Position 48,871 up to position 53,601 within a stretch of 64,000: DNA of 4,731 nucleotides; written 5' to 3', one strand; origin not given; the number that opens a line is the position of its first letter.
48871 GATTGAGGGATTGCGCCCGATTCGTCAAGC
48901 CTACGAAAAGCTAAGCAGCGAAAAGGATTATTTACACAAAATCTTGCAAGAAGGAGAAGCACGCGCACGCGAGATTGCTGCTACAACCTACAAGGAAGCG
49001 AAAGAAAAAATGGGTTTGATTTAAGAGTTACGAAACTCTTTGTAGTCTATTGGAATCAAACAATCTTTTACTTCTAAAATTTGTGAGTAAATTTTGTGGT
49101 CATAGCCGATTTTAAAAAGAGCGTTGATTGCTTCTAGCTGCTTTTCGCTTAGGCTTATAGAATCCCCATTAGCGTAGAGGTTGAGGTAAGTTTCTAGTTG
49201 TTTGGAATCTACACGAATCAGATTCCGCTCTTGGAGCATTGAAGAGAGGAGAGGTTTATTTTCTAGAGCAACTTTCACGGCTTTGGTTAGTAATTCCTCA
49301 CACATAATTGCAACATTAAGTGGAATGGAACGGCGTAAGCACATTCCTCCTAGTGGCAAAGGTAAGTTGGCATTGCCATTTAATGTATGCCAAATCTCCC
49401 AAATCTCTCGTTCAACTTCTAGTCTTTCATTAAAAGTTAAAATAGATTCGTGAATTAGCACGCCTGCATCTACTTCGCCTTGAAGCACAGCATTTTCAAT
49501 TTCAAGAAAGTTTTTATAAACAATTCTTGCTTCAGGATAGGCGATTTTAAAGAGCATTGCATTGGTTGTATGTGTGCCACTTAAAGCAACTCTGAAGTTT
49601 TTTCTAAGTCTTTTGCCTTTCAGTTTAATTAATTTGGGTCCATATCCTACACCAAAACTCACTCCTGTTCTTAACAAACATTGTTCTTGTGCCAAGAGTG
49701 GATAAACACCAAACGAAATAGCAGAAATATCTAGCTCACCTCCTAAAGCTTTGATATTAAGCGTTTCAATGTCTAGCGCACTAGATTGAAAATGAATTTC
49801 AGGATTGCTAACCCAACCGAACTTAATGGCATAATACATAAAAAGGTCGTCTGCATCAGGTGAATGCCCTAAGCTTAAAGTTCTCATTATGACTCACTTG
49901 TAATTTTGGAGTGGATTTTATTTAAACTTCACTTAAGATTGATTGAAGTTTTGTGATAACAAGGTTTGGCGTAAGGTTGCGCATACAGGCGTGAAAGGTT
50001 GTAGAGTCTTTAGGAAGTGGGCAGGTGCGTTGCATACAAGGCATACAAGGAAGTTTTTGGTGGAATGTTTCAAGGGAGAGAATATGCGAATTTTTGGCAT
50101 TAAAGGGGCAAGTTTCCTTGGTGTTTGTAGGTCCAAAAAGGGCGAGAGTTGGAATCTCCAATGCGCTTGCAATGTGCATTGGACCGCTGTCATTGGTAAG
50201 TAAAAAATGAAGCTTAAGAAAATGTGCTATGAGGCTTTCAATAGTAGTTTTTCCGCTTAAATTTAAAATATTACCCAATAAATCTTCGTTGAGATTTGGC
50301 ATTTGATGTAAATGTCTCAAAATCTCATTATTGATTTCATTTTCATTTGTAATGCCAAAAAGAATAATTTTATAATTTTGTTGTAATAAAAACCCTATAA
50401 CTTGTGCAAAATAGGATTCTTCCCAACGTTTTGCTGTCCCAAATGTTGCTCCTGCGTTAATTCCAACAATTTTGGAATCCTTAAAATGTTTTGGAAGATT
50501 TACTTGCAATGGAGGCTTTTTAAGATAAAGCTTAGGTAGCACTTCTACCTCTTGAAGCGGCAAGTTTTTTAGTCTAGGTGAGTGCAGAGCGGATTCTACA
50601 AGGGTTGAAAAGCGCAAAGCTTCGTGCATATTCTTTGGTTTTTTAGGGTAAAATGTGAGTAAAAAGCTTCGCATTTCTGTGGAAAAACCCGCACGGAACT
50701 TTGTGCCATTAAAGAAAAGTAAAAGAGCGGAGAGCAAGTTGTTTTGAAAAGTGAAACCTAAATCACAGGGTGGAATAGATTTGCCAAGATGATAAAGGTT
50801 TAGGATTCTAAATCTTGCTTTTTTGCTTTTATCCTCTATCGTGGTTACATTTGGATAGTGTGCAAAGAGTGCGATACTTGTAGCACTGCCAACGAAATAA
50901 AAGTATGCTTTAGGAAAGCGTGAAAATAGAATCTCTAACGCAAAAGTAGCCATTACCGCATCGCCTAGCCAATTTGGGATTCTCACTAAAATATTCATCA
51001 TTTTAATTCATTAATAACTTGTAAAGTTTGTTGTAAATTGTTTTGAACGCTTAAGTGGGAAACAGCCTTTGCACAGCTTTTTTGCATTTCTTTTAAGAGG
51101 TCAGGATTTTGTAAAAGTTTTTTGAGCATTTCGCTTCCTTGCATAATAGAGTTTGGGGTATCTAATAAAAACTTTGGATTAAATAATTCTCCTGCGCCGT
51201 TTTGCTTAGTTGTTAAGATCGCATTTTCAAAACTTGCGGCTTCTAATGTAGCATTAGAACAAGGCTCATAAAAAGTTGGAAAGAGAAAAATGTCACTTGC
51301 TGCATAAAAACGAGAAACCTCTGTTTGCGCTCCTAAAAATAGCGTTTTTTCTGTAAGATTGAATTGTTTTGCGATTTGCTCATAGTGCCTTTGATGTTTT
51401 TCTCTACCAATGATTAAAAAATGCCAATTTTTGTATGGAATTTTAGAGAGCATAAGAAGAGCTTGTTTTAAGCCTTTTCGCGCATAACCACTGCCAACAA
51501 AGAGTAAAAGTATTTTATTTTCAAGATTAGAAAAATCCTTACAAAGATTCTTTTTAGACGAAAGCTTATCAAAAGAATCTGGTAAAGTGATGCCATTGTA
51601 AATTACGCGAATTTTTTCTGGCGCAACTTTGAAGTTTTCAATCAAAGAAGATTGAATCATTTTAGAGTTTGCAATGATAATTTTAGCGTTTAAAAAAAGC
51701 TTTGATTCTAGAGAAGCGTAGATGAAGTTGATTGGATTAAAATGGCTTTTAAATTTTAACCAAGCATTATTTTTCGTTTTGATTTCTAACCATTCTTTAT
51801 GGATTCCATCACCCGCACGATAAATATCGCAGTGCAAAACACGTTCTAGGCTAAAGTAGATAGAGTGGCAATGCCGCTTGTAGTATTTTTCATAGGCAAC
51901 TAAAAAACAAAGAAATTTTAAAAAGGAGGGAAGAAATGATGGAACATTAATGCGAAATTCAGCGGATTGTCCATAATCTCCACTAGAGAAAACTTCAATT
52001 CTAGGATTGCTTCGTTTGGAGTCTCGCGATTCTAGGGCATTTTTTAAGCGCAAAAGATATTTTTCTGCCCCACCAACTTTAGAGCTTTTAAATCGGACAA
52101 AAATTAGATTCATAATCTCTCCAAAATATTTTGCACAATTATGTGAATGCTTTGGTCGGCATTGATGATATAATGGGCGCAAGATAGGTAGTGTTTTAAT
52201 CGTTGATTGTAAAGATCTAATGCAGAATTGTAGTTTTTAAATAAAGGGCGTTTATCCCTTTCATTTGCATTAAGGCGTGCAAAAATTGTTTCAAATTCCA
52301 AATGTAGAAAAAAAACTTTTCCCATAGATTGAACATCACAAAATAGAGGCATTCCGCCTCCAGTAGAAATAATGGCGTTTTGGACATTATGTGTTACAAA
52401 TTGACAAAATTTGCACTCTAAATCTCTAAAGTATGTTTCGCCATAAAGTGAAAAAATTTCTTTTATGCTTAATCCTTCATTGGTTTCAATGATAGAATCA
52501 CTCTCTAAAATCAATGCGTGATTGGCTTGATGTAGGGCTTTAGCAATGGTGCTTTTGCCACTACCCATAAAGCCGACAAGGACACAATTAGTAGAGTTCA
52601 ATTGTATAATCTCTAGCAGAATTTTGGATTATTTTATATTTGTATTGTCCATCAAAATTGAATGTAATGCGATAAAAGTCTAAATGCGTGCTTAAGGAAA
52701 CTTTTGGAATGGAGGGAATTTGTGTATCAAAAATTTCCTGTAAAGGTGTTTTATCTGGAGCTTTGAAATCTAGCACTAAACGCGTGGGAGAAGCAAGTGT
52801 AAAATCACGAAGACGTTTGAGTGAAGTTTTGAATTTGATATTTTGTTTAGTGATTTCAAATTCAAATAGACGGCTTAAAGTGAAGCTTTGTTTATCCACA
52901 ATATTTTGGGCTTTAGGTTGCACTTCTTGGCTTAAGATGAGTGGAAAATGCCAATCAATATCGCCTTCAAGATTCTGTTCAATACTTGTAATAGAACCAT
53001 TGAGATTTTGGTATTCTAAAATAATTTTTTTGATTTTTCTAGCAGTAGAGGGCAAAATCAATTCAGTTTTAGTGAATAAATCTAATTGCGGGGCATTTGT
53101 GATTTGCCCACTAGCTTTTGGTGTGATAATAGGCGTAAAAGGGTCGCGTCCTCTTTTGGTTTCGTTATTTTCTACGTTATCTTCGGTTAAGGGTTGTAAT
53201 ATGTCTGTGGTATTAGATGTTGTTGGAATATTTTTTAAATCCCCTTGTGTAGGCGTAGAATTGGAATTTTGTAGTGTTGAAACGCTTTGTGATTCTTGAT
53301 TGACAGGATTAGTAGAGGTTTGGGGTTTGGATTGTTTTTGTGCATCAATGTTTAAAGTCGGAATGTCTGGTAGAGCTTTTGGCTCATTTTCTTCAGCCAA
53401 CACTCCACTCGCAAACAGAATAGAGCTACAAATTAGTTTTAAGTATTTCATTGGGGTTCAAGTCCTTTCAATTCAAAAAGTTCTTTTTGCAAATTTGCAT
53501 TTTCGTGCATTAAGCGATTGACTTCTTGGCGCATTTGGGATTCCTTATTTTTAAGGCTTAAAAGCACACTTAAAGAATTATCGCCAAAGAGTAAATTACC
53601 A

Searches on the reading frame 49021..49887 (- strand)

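Call 47: search_protein_families(library=pfam, proteins=[window:49021-49887:-], max_evalue=0.000001)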
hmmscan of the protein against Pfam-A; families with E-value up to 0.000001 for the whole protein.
window:49021-49887:- (288 aa): 1 family
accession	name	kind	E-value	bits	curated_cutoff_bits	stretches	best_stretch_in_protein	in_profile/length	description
PF02621.19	VitK2_biosynth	-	1.3e-62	212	26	1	4-262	1-251/252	Menaquinone biosynthesis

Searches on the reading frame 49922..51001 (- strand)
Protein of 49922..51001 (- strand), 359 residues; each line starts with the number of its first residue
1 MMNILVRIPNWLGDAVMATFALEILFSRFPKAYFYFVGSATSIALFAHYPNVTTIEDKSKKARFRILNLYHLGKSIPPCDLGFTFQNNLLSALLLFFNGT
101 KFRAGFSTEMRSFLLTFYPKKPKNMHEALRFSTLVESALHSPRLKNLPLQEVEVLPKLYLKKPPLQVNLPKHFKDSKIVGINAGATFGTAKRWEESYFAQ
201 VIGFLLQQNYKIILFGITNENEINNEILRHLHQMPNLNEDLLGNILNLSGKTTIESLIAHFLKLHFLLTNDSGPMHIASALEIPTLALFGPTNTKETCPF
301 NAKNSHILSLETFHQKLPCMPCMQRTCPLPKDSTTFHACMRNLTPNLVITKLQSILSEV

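Call 47: search_protein_families(library=pfam, proteins=[window:49922-51001:-], max_evalue=0.000001)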
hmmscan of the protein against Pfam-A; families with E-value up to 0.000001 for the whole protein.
window:49922-51001:- (359 aa): 1 family
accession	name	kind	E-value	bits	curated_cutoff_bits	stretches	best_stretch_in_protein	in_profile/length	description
PF01075.23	Glyco_transf_9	-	1.9e-39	135.9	22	1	72-330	4-244/247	Glycosyltransferase family 9 (heptosyltransferase)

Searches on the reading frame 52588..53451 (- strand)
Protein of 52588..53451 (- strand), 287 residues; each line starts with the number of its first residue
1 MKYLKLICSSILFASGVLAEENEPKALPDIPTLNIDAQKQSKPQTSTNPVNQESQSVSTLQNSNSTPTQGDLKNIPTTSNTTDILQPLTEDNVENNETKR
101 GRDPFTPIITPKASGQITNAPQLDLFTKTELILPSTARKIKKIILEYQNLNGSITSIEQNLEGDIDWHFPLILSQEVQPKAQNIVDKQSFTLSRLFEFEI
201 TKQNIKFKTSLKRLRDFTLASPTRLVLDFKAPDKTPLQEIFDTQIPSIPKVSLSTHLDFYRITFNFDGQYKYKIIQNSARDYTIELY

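Call 47: search_protein_families(library=pfam, proteins=[window:52588-53451:-], max_evalue=0.000001)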
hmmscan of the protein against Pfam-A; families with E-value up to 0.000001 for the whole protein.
window:52588-53451:- (287 aa): 1 family
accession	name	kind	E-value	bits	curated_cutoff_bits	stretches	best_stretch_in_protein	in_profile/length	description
PF11741.13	AMIN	-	1.8e-07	31.6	20.5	1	209-275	18-90/101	AMIN domain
